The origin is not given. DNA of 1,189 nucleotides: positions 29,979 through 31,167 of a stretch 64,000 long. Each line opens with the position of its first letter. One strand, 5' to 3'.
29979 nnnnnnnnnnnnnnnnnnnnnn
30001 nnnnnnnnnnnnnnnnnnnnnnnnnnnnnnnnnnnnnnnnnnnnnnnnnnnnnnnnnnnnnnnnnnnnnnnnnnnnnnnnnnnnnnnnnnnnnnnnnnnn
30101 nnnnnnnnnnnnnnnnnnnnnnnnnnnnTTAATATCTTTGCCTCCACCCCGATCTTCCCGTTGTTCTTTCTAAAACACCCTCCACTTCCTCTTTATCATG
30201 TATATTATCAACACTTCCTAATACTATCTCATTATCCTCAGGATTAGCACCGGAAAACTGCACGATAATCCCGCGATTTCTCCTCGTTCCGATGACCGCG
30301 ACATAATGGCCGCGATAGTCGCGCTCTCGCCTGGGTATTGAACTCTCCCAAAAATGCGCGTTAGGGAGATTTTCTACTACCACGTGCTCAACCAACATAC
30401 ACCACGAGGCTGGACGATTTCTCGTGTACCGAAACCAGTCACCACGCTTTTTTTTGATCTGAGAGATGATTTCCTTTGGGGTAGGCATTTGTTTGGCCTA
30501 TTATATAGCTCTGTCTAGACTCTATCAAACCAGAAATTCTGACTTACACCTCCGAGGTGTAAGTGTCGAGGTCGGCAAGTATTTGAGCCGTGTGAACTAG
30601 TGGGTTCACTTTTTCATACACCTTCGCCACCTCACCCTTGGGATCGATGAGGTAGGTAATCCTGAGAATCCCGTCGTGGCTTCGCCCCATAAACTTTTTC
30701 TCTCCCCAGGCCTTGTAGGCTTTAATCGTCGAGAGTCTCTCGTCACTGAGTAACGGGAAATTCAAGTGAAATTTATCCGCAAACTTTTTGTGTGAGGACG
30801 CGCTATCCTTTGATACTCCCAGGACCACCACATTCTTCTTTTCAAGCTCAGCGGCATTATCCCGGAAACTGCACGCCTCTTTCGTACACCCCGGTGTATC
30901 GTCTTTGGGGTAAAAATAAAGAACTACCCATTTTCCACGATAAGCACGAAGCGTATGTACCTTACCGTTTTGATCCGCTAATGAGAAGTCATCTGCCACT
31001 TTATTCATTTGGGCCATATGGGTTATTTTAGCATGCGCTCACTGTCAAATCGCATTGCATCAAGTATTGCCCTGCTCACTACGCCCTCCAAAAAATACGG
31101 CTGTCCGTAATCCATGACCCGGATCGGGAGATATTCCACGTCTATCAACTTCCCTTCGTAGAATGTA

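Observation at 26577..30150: Sharply AT-rich 3.6 kb island with a restriction endonuclease candidate and two tandem Dam-class m6A methyltransferases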

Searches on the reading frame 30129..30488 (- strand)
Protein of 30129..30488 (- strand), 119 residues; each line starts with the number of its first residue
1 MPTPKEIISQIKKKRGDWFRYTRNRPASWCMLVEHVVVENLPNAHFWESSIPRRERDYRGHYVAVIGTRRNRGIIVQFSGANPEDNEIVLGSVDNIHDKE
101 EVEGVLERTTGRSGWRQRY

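Call 3: search_protein_families(library=pfam, proteins=[window:30129-30488:-], max_evalue=0.01)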
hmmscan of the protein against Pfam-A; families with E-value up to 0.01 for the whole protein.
window:30129-30488:- (119 aa): 0 families

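Call 4: search_protein_families(library=ncbifam, proteins=[window:30129-30488:-], max_evalue=0.01)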
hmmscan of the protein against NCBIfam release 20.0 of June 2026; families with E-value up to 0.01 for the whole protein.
window:30129-30488:- (119 aa): 0 families

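Call 65: search_protein_families(library=padloc, proteins=[window:30129-30488:-], max_evalue=0.01)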
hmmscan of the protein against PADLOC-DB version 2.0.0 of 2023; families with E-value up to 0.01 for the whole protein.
window:30129-30488:- (119 aa): 0 families

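Call 77: search_protein_families(library=padloc, proteins=[L170:10304-10999:+, L170:11015-11395:+, L170:11398-13272:+, L170:7955-8392:+, L170:8667-9293:+], max_evalue=0.001)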
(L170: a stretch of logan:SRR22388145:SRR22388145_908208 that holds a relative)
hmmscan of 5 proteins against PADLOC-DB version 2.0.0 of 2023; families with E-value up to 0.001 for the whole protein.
L170:10304-10999:+ (231 aa): 0 families

L170:11015-11395:+ (126 aa): 0 families

L170:11398-13272:+ (624 aa): 3 families
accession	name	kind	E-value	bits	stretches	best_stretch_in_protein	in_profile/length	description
PDLC05014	PDC-S41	-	1.3e-21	74.6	2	534-609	550-622/657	-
PDLC02350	AbiO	-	1.8e-13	48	1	235-401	174-312/468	AbiO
PDLC02372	Nhi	-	2.1e-11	41.2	1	236-402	179-316/470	-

L170:7955-8392:+ (145 aa): 0 families

L170:8667-9293:+ (208 aa): 0 families

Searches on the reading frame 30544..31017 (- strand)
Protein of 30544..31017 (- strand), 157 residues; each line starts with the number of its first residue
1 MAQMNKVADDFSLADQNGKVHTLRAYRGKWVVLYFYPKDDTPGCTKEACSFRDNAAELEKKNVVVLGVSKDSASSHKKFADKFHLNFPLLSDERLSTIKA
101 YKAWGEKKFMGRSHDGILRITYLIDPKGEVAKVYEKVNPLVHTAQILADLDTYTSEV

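Call 33: find_encoding_contigs(protein=window:30544-31017:-, flank=10000, max_places=6)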
Protein window:30544-31017:- (157 aa): no gene with exactly this product is on record in the collection.

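Call 35: find_related_loci(query=window:30544-31017:-, collection=genome_contigs, flank=10000)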
Query window:30544-31017:- (157 aa) in genome_contigs; peptide patterns used: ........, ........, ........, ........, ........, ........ (x = any residue, [..] = any of these).
600 stretches matched a pattern (row limit reached: there are more); 598 encode a relative of the query (tblastn E <= 1e-3); the best 80 are kept; 80 distinct loci.
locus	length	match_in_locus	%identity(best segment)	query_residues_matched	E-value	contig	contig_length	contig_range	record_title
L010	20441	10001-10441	71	8-154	3e-72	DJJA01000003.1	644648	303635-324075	MAG TPA_asm: Candidatus Gottesmanbacteria bacterium UBA6580 UBA6580_contig_80, whole genome shotgun sequence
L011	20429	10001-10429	64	8-150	2e-63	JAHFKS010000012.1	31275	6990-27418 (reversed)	MAG: Candidatus Microgenomates bacterium isolate nzgw415 NODE_1305_length_31276_cov_4.591944, whole genome shotgun seque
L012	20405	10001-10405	64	8-150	1e-59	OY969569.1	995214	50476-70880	MAG: Candidatus Gottesmanbacteria bacterium isolate MFD03899.bin.c.1 genome assembly, chromosome: 1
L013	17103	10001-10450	58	4-153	1e-59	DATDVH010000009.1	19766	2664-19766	MAG TPA_asm: Patescibacteria group bacterium isolate SMAG_U8079 k141_19173, whole genome shotgun sequence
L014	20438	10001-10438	59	8-152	2e-56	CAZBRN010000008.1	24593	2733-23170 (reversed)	MAG TPA_asm: uncultured Candidatus Saccharibacteria bacterium isolate SRP286056_co2_432 genome assembly, contig: NODE_29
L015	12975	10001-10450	54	1-150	8e-54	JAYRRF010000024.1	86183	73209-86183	MAG: Candidatus Moraniibacteriota bacterium isolate XM1_ASGE3bin.23 k141_704942, whole genome shotgun sequence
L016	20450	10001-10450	52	1-150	2e-53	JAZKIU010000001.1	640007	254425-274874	MAG: Patescibacteria group bacterium isolate ADI_DC_SW_02_SPN_11032020-bin061_1 DCSW02SPN_B061_1_000000000001, whole gen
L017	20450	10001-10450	53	1-150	6e-53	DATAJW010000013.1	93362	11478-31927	MAG TPA_asm: Candidatus Paceibacterota bacterium isolate SMAG_U6922 k141_2738, whole genome shotgun sequence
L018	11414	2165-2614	57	4-150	2e-52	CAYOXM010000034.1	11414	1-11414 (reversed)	MAG TPA_asm: uncultured Gammaproteobacteria bacterium isolate SRP237561_co1_396 genome assembly, contig: NODE_10766_leng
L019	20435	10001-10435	54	8-152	1e-52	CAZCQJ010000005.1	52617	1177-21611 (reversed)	MAG TPA_asm: uncultured Bdellovibrionales bacterium isolate SRP285395_co1_534 genome assembly, contig: NODE_769_length_5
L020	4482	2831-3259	55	8-150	2e-52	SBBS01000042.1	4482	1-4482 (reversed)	MAG: bacterium isolate Bin_46_1 Hy_contig5356, whole genome shotgun sequence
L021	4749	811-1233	55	8-151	7e-52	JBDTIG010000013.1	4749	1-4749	MAG: Candidatus Saccharimonas sp. isolate cluster2_bin.293 k127_4844474, whole genome shotgun sequence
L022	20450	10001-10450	57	5-154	6e-52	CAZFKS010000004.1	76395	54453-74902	MAG TPA_asm: uncultured Gammaproteobacteria bacterium isolate SRP257259_co1_329 genome assembly, contig: NODE_292_length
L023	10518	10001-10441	56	4-150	2e-51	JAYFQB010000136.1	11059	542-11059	MAG: Anaerolineaceae bacterium isolate CA_152 c_CA_000000059278, whole genome shotgun sequence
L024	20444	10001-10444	51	3-150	3e-51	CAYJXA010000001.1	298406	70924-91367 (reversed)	MAG TPA_asm: uncultured Methanosarcinales archaeon isolate ERP125453_co1_488 genome assembly, contig: NODE_5_length_2984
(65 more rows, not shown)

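Call 42: search_protein_families(library=pfam, proteins=[L010:11750-12568:+, L010:12572-13708:+, L010:13689-14480:+, L010:14709-16097:+, L010:10449-10751:+, L010:11017-11379:-, L010:8156-9010:-, L010:9069-9938:-], max_evalue=0.01)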
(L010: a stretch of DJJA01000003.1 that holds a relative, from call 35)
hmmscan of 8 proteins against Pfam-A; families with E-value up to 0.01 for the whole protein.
L010:11750-12568:+ (272 aa): 2 families
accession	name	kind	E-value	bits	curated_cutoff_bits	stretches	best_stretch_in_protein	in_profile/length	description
PF09520.16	RE_TdeIII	-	1.2e-38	133.6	27.2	1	21-254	9-240/242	Type II restriction endonuclease, TdeIII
PF14511.12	RE_EcoO109I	-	0.00064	20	22.5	0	154-256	100-194/198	Type II restriction endonuclease EcoO109I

L010:12572-13708:+ (378 aa): 1 family
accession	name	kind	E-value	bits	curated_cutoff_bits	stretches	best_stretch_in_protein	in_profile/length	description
PF02086.21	MethyltransfD12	-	2.6e-35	122.8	22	2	171-345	66-245/253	D12 class N6 adenine-specific DNA methyltransferase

L010:13689-14480:+ (263 aa): 7 families
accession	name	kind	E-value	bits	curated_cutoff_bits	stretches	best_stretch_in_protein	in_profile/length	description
PF01555.25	N6_N4_Mtase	-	2.6e-69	234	26.7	1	28-251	2-219/221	DNA methylase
PF08241.18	Methyltransf_11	-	1.4e-05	26.1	21.2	0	76-92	78-94/95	Methyltransferase domain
PF03602.21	Cons_hypoth95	-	0.00019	21.6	24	0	6-39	91-126/182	Conserved hypothetical protein 95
PF13847.12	Methyltransf_31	-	0.00022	21.4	27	0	12-94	60-110/145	Methyltransferase domain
PF01170.24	UPF0020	-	0.00031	20.9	22.3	0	208-248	23-64/197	RMKL-like, methyltransferase domain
PF13649.12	Methyltransf_25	-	0.00034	21.7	27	0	217-256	1-42/97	Methyltransferase domain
PF02384.22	N6_Mtase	-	0.00043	20.1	20.4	0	6-104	105-192/311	N-6 DNA Methylase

L010:14709-16097:+ (462 aa): 5 families
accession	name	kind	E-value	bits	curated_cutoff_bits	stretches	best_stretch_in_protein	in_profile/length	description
PF10996.14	Beta-Casp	-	5.9e-30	104.7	27.7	1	252-377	1-120/120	Beta-Casp domain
PF07521.17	RMMBL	-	7.1e-13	48.8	21.6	1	391-446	2-56/63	Zn-dependent metallo-hydrolase RNA specificity domain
PF00753.33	Lactamase_B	-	6.1e-10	39.8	22.7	1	25-199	3-161/196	Metallo-beta-lactamase superfamily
PF12706.13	Lactamase_B_2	-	1.1e-08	35.3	27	1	59-230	20-185/200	Beta-lactamase superfamily domain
PF16661.11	Lactamase_B_6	-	1e-06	28.7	27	1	40-199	8-173/193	Metallo-beta-lactamase superfamily domain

L010:10449-10751:+ (100 aa): 1 family
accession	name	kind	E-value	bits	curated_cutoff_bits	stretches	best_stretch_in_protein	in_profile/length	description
PF08922.17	DUF1905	-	4.4e-27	94.4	24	1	11-95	4-80/81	Domain of unknown function (DUF1905)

L010:11017-11379:- (120 aa): 0 families

L010:8156-9010:- (284 aa): 1 family
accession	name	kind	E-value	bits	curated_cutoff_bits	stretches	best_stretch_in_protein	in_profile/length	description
PF00188.32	CAP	-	2.3e-17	64.3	21.1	1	74-194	1-117/117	Cysteine-rich secretory protein family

L010:9069-9938:- (289 aa): 1 family
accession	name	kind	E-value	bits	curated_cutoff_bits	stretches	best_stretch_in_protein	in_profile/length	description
PF00892.27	EamA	-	2e-30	106.3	28.2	2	9-144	2-134/135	EamA-like transporter family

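Call 77: search_protein_families(library=padloc, proteins=[L010:11750-12568:+, L010:12572-13708:+, L010:13689-14480:+], max_evalue=0.001)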
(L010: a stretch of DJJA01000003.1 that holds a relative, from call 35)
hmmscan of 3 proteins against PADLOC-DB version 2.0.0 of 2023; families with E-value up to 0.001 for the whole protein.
L010:11750-12568:+ (272 aa): 1 family
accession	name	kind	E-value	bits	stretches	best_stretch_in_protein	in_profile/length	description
PDLC03491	REase_II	-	0.0003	18.4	1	44-207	30-204/262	Type II restriction enzyme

L010:12572-13708:+ (378 aa): 18 families
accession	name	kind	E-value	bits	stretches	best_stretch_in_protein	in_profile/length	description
PDLC03294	MTase_II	-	1e-56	190.6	2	141-372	48-270/272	Type II methyltransferase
PDLC03349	MTase_II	-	3.8e-45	152.5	1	4-370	8-355/374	Type II methyltransferase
PDLC03729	oMTase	-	8.4e-34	115.3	2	143-345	50-244/275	orphan methyltransferase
PDLC03735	oMTase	-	5.2e-33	112.7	2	149-341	81-253/284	orphan methyltransferase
PDLC03261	MTase_II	-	6.9e-31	105.2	2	2-79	25-101/643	Type II methyltransferase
PDLC03266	MTase_II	-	4.1e-24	83.5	2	173-340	91-252/285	Type II methyltransferase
PDLC03383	MTase_II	-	1.1e-21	75.6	2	157-327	95-256/318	Type II methyltransferase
PDLC03247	MTase_II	-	2.5e-21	74.1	2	4-69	5-75/282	Type II methyltransferase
PDLC03264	MTase_II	-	2.3e-18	64.5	2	138-327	53-234/306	Type II methyltransferase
PDLC03253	MTase_II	-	3.1e-15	54.6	1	1-69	3-72/253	Type II methyltransferase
PDLC04018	PD-Lambda-5_B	-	2.3e-14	51.3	2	262-343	165-248/291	-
PDLC03244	MTase_II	-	1.6e-13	48.4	1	3-70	29-97/295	Type II methyltransferase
PDLC03302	MTase_II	-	1.5e-12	45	1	3-100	361-460/626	Type II methyltransferase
PDLC03344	MTase_II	-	7.5e-10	36.8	1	2-62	4-65/154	Type II methyltransferase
PDLC03358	MTase_II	-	4.4e-09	34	1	264-345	171-252/301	Type II methyltransferase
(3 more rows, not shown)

L010:13689-14480:+ (263 aa): 72 families (the best 25 are shown)
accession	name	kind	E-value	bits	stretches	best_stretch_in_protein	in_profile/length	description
PDLC03216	MTase_II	-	1.3e-115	384.3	1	5-259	9-259/364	Type II methyltransferase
PDLC03738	oMTase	-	1.7e-110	367.3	1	6-257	19-267/376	orphan methyltransferase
PDLC03371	MTase_II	-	9e-82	272.5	1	5-258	8-255/260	Type II methyltransferase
PDLC03302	MTase_II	-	1.3e-51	174.1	1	6-256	3-261/626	Type II methyltransferase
PDLC03299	MTase_II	-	4.5e-50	168.8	1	5-256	12-258/296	Type II methyltransferase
PDLC03387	MTase_II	-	2.5e-37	126.6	2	103-258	131-278/289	Type II methyltransferase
PDLC03339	MTase_II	-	1.3e-36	124.2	2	193-262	209-278/399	Type II methyltransferase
PDLC03353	MTase_II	-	1.7e-33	114.3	1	6-259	8-254/260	Type II methyltransferase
PDLC03320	MTase_II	-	1.3e-31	107.8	1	5-260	30-279/289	Type II methyltransferase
PDLC03300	MTase_II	-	3.1e-30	103.3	1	6-258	10-279/302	Type II methyltransferase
PDLC03230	MTase_II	-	1.5e-26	91.5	1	5-253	33-280/360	Type II methyltransferase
PDLC03265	MTase_II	-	5.2e-26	89.9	2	193-259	266-332/333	Type II methyltransferase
PDLC03279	MTase_II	-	1.4e-25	87.7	1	9-257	358-586/587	Type II methyltransferase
PDLC03252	MTase_II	-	3.5e-25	87.1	2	103-257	210-355/365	Type II methyltransferase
PDLC03238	MTase_II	-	4.1e-25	86.7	2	197-257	307-365/428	Type II methyltransferase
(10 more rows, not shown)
